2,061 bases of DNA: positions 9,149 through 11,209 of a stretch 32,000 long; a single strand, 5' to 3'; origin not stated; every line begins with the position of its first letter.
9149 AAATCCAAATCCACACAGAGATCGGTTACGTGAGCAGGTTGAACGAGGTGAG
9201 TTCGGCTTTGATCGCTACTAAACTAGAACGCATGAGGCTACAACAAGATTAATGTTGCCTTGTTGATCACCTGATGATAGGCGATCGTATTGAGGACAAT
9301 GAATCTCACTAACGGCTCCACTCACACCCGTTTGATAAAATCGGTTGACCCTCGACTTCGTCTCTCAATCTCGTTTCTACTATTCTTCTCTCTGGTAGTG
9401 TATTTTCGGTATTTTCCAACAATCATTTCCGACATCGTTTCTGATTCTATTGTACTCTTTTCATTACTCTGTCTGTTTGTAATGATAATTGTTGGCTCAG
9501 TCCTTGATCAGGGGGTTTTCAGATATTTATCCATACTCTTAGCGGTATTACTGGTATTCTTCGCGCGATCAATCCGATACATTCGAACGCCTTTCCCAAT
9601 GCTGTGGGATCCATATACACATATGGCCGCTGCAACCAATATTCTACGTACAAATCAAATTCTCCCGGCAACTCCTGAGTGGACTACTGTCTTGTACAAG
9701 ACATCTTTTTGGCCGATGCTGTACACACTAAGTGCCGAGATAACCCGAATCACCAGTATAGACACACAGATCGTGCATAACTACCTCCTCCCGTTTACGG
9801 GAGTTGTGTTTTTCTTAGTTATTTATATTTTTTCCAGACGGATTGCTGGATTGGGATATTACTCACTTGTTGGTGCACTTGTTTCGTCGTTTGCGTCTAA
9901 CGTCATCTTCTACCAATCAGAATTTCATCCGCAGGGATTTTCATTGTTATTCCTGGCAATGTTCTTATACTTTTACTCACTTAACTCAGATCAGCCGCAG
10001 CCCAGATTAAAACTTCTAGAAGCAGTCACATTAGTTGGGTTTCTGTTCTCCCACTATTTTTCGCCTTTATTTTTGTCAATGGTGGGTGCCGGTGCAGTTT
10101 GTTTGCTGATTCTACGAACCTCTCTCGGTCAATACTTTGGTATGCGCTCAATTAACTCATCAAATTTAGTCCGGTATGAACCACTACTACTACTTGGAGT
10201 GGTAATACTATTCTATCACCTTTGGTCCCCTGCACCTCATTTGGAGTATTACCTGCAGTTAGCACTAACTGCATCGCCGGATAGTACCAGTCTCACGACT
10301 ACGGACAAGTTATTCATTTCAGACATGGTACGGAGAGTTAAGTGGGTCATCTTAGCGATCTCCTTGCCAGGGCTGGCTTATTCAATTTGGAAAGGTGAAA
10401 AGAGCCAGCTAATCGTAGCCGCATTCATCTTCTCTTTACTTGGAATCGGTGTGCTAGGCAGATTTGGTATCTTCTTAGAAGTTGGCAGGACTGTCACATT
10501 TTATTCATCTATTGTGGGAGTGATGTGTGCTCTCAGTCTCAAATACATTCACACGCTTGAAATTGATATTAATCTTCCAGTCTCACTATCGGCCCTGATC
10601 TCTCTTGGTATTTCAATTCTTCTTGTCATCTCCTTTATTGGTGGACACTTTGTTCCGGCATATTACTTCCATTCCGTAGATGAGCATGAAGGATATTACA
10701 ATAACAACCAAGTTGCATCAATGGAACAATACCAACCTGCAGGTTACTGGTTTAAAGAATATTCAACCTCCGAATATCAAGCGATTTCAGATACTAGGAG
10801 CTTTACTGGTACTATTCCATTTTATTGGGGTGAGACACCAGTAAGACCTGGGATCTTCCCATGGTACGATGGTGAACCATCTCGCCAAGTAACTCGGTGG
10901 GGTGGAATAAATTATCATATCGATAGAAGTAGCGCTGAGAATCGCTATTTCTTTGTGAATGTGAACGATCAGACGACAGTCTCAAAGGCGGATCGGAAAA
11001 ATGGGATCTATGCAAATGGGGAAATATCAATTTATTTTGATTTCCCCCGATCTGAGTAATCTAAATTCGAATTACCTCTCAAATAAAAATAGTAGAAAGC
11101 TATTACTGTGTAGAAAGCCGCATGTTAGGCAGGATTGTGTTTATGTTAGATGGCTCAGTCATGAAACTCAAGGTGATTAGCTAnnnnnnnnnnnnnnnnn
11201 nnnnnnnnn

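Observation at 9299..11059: Uncharacterised polytopic membrane protein in the glycan island: candidate AglB-independent oligosaccharyltransferase, ligase or polymerase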

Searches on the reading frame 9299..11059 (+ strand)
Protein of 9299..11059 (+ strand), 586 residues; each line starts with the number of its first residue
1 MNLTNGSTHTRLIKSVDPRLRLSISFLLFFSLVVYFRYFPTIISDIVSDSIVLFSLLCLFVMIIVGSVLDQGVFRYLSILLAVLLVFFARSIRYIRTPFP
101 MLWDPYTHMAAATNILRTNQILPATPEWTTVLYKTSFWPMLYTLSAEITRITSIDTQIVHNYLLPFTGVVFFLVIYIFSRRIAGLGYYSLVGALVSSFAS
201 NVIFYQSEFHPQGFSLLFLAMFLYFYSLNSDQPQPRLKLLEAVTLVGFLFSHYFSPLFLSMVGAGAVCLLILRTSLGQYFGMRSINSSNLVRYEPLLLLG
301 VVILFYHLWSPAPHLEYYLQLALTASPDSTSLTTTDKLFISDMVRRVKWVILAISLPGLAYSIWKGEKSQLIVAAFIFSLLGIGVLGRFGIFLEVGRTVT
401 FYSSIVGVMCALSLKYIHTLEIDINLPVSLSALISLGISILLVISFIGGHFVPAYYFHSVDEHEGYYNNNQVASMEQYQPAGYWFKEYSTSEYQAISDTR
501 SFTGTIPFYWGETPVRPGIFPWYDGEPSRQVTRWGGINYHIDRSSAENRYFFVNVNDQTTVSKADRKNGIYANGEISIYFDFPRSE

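Call 5: search_protein_families(library=pfam, proteins=[window:9299-11059:+], max_evalue=0.01)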
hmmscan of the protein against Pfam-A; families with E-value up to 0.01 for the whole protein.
window:9299-11059:+ (586 aa): 0 families

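Call 7: search_protein_families(library=ncbifam, proteins=[window:9299-11059:+], max_evalue=0.1)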
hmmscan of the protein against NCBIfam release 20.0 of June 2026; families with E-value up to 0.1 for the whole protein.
window:9299-11059:+ (586 aa): 1 family
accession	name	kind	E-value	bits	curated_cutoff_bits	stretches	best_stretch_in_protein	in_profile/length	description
NF040685.1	conju_mem_TcpD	equivalog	0.074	13.2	100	1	152-195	46-91/114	conjugal transfer membrane protein TcpD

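Call 8: find_homologous_proteins(query=window:9299-11059:+)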
Query window:9299-11059:+ (586 aa): 2 proteins with E <= 0.001 among 8000 candidates.
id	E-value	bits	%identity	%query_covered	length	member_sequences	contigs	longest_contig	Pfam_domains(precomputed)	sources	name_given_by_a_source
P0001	0.0e+0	1304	100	100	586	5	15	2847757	-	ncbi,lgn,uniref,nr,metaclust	ncbi:hypothetical protein JK354_19685 [Haloferax volcanii]|uniref:Glycosyltransferase RgtA/B/C/D-lik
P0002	2.7e-81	292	37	65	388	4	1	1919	-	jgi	jgi:hypothetical protein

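Call 9: list_cluster_members(proteins=[P0001, P0002])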
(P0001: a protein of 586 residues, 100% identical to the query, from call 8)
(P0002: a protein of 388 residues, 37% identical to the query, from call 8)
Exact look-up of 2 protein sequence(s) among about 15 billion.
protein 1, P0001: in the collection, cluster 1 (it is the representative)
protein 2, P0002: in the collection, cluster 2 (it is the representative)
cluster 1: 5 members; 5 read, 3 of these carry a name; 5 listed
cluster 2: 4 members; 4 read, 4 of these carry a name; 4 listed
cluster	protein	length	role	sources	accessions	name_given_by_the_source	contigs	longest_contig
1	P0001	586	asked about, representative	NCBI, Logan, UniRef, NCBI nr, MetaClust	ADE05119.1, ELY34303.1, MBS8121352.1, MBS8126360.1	hypothetical protein JK354_19685 [Haloferax volcanii] | Glycosyltransferase RgtA/B/C/D-like domain-containing protein n=4 Tax=Haloferax volcanii ... | uncharacterized protein HVO_2052 [Haloferax volcanii DS2]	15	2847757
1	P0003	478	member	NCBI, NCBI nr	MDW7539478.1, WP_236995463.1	hypothetical protein [Haloferax volcanii]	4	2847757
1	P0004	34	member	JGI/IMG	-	hypothetical protein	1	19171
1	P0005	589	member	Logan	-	-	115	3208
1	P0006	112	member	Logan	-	-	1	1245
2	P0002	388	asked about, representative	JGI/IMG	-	hypothetical protein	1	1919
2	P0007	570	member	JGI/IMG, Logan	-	hypothetical protein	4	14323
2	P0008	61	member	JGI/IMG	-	hypothetical protein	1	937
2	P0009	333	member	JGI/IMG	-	hypothetical protein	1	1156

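Call 17: search_solved_structures(query=window:9299-11059:+, max_evalue=10, show_alignments=2)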
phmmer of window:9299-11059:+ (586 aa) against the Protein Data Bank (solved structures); distinct sequences matched with E-value up to 10: 0.

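Call 28: search_protein_representatives(protein=window:9299-11059:+)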
Query: 586 residues. Proteins with E-value up to 0.001 (for the whole library): 89; up to 1e-10: 73; up to 1e-30: 36. The best 89 are listed.
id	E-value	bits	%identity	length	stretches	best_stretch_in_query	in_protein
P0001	0.0e+00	1304.1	100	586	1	1-586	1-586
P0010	7.0e-125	434.3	40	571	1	14-578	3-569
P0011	3.1e-116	405.7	39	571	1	21-579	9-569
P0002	8.5e-82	292.0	38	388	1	195-576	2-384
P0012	1.9e-75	271.0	34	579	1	8-516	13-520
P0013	3.8e-68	246.9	29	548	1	32-514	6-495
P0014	1.3e-66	241.9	33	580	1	24-513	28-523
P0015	3.4e-47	177.8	29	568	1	22-498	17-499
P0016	4.9e-46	173.9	28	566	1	23-513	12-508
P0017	1.4e-45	172.5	29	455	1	128-513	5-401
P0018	4.3e-45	170.8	27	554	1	23-514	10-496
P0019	1.8e-42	162.2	27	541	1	20-515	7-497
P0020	4.2e-42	160.9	26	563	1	22-515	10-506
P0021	2.4e-41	158.5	26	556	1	23-520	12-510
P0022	2.9e-40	154.9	25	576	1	24-527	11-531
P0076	8.1e-12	61.0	22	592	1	27-515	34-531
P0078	2.5e-11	59.3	23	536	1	53-512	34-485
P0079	5.4e-11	58.3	24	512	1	74-500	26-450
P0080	5.6e-11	58.2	26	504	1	57-527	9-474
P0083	1.7e-09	53.3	23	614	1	7-498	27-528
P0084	3.7e-09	52.2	24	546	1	22-459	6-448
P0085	4.8e-09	51.8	24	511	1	49-501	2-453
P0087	5.1e-08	48.4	21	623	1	25-511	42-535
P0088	1.7e-06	43.4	24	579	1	25-520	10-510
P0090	3.9e-06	42.2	22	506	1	58-492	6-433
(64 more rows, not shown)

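Call 31: search_protein_families(library=pfam, alignment_id=A1, max_evalue=0.01)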
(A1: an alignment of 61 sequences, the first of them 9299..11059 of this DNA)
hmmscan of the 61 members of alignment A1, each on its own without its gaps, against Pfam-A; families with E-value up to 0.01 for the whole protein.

A. member 1, window:9299-11059:+ (586 aa): 0 families

B. families by the number of members that match (of 61 scanned): 6 families
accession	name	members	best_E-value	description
PF13231.12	PMT_2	5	4.5e-08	Dolichyl-phosphate-mannose-protein mannosyltransferase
PF20176.3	DUF6541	3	0.00038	Family of unknown function (DUF6541)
PF02366.24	PMT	1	0.00011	Dolichyl-phosphate-mannose-protein mannosyltransferase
PF24838.2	8xMP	1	0.00024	Octameric membrane protein family (8xMP)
PF10131.15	PTPS_related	1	0.00074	6-pyruvoyl-tetrahydropterin synthase related domain; membrane protein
PF02322.20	Cyt_bd_oxida_II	1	0.008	Cytochrome bd terminal oxidase subunit II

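Call 32: search_solved_structures(query=A1, max_evalue=10, show_alignments=3)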
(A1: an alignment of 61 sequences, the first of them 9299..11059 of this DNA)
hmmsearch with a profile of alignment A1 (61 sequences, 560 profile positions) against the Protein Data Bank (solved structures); distinct sequences matched with E-value up to 10: 0.

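Call 33: find_related_loci(query=A1, collection=genome_contigs, flank=10000)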
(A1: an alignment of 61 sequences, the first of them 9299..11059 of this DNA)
Query A1 (586 aa) in genome_contigs; peptide patterns used: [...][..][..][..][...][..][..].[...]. (x = any residue, [..] = any of these).
70 stretches matched a pattern; 6 encode a relative of the query (tblastn E <= 1e-3); 6 distinct loci.
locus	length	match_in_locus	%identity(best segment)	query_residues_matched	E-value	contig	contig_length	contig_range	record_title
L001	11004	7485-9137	24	13-579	1e-41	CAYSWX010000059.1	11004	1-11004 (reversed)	MAG TPA_asm: uncultured Methanosarcinales archaeon isolate binchicken_co152_168 genome assembly, contig: NODE_6161_lengt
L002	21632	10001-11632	25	19-581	4e-35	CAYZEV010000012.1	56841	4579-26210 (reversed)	MAG TPA_asm: uncultured Methanomassiliicoccaceae archaeon isolate SRP302447_co1_125 genome assembly, contig: NODE_1723_l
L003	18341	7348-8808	23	32-514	1e-44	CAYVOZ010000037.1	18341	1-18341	MAG TPA_asm: uncultured Christensenellaceae bacterium isolate SRP192927_co4_661 genome assembly, contig: NODE_6152_lengt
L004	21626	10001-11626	31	24-512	3e-26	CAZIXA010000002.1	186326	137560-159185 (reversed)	MAG TPA_asm: uncultured Clostridia bacterium isolate SRP323688_co1_183 genome assembly, contig: NODE_137_length_186326_c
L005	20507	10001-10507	28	87-255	1e-9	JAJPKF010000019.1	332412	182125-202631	MAG: Proteobacteria bacterium isolate Centralia_MAG_67 k107_1686417, whole genome shotgun sequence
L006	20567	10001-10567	27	104-285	3e-9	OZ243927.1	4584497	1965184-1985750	MAG: Trueperaceae bacterium isolate 5b6657fa-4255-4ed3-9929-6c8d954eddd0 genome assembly, chromosome: 1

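Call 34: find_encoding_contigs(protein=P0010, flank=10000, max_places=3)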
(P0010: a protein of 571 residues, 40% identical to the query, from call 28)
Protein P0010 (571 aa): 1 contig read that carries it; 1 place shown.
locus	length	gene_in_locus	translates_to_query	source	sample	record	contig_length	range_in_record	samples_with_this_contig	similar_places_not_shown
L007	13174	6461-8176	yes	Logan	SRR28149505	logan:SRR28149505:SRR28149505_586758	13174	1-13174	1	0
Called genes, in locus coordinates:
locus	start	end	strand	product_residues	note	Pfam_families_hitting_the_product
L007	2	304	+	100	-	?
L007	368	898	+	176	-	-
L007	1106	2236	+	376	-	PF13439:Glyco_transf_4, PF00534:Glycos_transf_1, PF13692:Glyco_trans_1_4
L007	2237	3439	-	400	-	PF13439:Glyco_transf_4, PF13579:Glyco_trans_4_4, PF00534:Glycos_transf_1, PF13692:Glyco_trans_1_4, PF13524:Glyco_trans_1_2 (weak)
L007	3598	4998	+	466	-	PF01943:Polysacc_synt, PF13440:Polysacc_synt_3, PF03023:MurJ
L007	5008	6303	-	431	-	PF04230:PS_pyruv_trans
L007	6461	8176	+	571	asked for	-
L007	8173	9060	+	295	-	-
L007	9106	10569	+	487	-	PF00884:Sulfatase, PF01663:Phosphodiest, PF16347:SGSH_C (weak)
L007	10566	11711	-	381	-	PF13439:Glyco_transf_4 (weak), PF00534:Glycos_transf_1, PF13692:Glyco_trans_1_4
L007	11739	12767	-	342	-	PF00884:Sulfatase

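Call 35: find_encoding_contigs(protein=P0007, flank=10000, max_places=3)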
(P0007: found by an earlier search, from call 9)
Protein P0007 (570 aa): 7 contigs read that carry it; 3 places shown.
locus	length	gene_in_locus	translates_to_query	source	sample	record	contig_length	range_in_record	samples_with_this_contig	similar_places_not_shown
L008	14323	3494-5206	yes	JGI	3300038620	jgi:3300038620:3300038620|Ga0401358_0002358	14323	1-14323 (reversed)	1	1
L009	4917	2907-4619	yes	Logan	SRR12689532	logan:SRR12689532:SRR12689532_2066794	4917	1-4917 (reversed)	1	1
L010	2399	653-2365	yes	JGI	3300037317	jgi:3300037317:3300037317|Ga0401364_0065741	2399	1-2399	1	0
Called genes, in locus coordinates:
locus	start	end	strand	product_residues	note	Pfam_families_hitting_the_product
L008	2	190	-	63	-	?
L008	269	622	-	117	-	PF00293:NUDIX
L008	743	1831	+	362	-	PF13439:Glyco_transf_4, PF00534:Glycos_transf_1, PF13692:Glyco_trans_1_4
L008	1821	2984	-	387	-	PF13439:Glyco_transf_4, PF13579:Glyco_trans_4_4, PF20706:GT4-conflict, PF00534:Glycos_transf_1, PF13692:Glyco_trans_1_4, PF13524:Glyco_trans_1_2 (weak)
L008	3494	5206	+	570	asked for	-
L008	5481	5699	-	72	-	-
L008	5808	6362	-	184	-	-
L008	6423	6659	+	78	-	-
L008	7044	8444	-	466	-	PF01943:Polysacc_synt, PF13440:Polysacc_synt_3, PF03023:MurJ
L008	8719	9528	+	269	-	-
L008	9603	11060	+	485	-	PF00884:Sulfatase, PF01663:Phosphodiest, PF16347:SGSH_C (faint)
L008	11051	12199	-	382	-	PF13439:Glyco_transf_4, PF00534:Glycos_transf_1, PF13692:Glyco_trans_1_4, PF13524:Glyco_trans_1_2 (weak)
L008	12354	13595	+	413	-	PF00884:Sulfatase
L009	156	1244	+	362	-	PF13439:Glyco_transf_4, PF00534:Glycos_transf_1, PF13692:Glyco_trans_1_4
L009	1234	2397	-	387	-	PF13439:Glyco_transf_4, PF13579:Glyco_trans_4_4, PF20706:GT4-conflict, PF00534:Glycos_transf_1, PF13692:Glyco_trans_1_4, PF13524:Glyco_trans_1_2 (weak)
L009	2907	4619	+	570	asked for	-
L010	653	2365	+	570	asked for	-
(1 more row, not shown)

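Call 40: predict_structure(alignment_id=A1)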
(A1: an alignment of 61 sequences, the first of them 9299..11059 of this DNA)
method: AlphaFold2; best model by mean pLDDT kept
length: 586 residues; sequences in the alignment: 61
mean_pLDDT: 89.4   pTM: 0.92
mean pLDDT of the five models: 89.4, 88.0, 86.6, 85.8, 85.5
residues with pLDDT >= 90: 408; 70-90: 121; 50-70: 45; < 50: 12
segments of 3 or more residues with pLDDT < 50: 1-6
pLDDT, mean of each block of 10 residues (from residue 1): 48 76 98 96 96 98 93 95 98 96 94 97 90 91 98 98 98 98 95 98 97 98 96 95 96 93 95 90 67 87 90 78 72 76 94 97 94 97 89 85 98 92 64 94 97 95 90 96 96 86 93 70 55 71 87 89 86 96 76
secondary structure, 60 per line:
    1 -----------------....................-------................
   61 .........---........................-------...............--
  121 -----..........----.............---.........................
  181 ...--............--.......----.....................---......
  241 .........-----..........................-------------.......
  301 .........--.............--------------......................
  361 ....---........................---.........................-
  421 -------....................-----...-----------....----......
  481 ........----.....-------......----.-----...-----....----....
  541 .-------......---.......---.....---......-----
elements in order: H18-37 H45-69 H73-96 H104-118 H126-135 H140-152 H156-183 H186-197 H200-206 H211-231 H235-249 H255-280 H294-309 H312-324 H339-364 H368-391 H395-419 H428-447 H467-470 H475-488 E493-497 H505-510 E529-532 H537-541 E549-554 H558-564 E568-572 E576-581

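Call 43: fold_search(model_id=the predicted structure, library=pdb)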
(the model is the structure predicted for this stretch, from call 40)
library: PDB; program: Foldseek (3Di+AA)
matches with E <= 10: 620; with E <= 0.001: 21
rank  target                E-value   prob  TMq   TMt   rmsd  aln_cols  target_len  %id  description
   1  8pn9_A                5.3e-08  1.00  0.51  0.46  12.3       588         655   11  Structure of human oligosaccharyltransferase OST-A complex bound to NGI-1 (released 2024-05-08)
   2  6ftg_5                6.0e-08  1.00  0.50  0.46  12.2       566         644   14  Subtomogram average of OST-containing ribosome-translocon complexes from canine rough microsomal membranes (released 2018-03-21)
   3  8b6l_I                7.4e-08  1.00  0.53  0.46  12.1       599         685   12  Subtomogram average of the human Sec61-TRAP-OSTA-translocon (released 2022-12-07)
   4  6s7t_A                2.4e-07  1.00  0.50  0.43   8.8       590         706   12  Cryo-EM structure of human oligosaccharyltransferase complex OST-B (released 2019-12-18)
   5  6s7o_A                2.5e-07  1.00  0.52  0.47   9.2       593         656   12  Cryo-EM structure of human oligosaccharyltransferase complex OST-A (released 2019-12-18)
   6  6gxc_A                2.7e-07  1.00  0.49  0.42   8.2       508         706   14  Bacterial oligosaccharyltransferase PglB in complex with an inhibitory peptide and a reactive lipid-linked oligosaccha (released 2018-11-14)
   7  9n9j_I                3.5e-07  1.00  0.52  0.44   9.6       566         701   12  Structure of a GRP94 folding intermediate engaged with a CCDC134- and FKBP11-bound secretory translocon (released 2025-11-19)
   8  7oci_F                4.0e-07  1.00  0.50  0.46  11.9       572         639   12  Cryo-EM structure of yeast Ost6p containing oligosaccharyltransferase complex (released 2022-02-16)
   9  6c26_A                6.3e-07  1.00  0.52  0.47  11.5       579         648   13  The Cryo-EM structure of a eukaryotic oligosaccharyl transferase complex (released 2018-01-31)
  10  8agc_A                1.1e-06  1.00  0.49  0.42  12.6       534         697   14  Structure of yeast oligosaccharylransferase complex with lipid-linked oligosaccharide and non-acceptor peptide bound (released 2022-12-07)
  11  3rce_A                2.3e-06  1.00  0.46  0.40   9.5       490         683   13  Bacterial oligosaccharyltransferase PglB (released 2011-06-15)
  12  8agb_A                3.2e-06  1.00  0.52  0.48  11.2       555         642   14  Structure of yeast oligosaccharylransferase complex with lipid-linked oligosaccharide bound (released 2022-12-07)
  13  5f15                  4.9e-06  1.00  0.51  0.55   9.9       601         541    9  Crystal Structure of ArnT from Cupriavidus metallidurans bound to Undecaprenyl phosphate (released 2016-02-17)
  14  8if8_B                7.4e-06  1.00  0.53  0.51  10.2       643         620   13  Arabinosyltransferase AftA (released 2023-05-31)
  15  8if8_C                1.5e-05  1.00  0.51  0.50   9.3       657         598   12  Arabinosyltransferase AftA (released 2023-05-31)
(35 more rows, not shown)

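Call 54: list_cluster_members(proteins=[P0010, P0011, P0012, P0013, P0014, P0015, P0016, P0018, P0019, P0020])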
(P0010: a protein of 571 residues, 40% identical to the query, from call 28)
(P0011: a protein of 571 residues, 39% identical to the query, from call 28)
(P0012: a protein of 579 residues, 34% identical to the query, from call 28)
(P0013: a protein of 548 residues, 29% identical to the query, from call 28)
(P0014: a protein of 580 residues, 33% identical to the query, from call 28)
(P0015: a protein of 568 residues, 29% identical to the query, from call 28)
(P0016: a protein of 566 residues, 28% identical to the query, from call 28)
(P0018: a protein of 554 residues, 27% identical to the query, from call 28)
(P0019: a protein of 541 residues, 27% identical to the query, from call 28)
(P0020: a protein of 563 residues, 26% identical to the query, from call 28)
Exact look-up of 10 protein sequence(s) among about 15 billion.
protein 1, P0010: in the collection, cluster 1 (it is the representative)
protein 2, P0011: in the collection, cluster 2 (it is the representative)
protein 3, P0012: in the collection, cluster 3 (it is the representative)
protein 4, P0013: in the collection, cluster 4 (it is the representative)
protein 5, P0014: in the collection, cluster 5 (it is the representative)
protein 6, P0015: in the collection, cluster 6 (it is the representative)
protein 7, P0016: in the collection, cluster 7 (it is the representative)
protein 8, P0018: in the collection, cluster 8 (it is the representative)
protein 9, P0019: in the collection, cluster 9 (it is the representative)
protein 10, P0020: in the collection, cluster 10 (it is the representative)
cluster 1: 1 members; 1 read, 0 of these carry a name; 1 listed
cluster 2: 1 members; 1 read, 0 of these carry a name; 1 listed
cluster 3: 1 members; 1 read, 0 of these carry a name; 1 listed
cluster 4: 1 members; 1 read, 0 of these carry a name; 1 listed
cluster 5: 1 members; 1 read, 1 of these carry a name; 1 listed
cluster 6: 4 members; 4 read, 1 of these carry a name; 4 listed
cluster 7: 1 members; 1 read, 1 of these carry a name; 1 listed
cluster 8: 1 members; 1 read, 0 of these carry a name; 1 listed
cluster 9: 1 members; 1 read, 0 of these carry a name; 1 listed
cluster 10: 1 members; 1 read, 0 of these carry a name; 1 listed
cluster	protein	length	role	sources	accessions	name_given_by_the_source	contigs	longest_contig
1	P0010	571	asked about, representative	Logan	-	-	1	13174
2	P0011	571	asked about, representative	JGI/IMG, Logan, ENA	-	-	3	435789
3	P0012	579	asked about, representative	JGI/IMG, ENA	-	-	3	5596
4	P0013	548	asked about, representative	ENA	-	-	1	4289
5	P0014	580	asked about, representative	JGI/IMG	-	hypothetical protein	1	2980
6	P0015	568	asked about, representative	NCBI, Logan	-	-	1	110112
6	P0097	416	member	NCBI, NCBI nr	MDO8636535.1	MAG: glycosyltransferase family 39 protein, partial [Dehalococcoidia bacterium] | glycosyltransferase family 39 protein [Dehalococcoidia bacterium]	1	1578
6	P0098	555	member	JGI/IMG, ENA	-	-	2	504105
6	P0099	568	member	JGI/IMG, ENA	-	-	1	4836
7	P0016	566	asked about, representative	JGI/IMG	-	hypothetical protein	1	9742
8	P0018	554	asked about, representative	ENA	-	-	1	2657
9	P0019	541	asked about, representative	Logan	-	-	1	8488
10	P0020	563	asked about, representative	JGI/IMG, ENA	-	-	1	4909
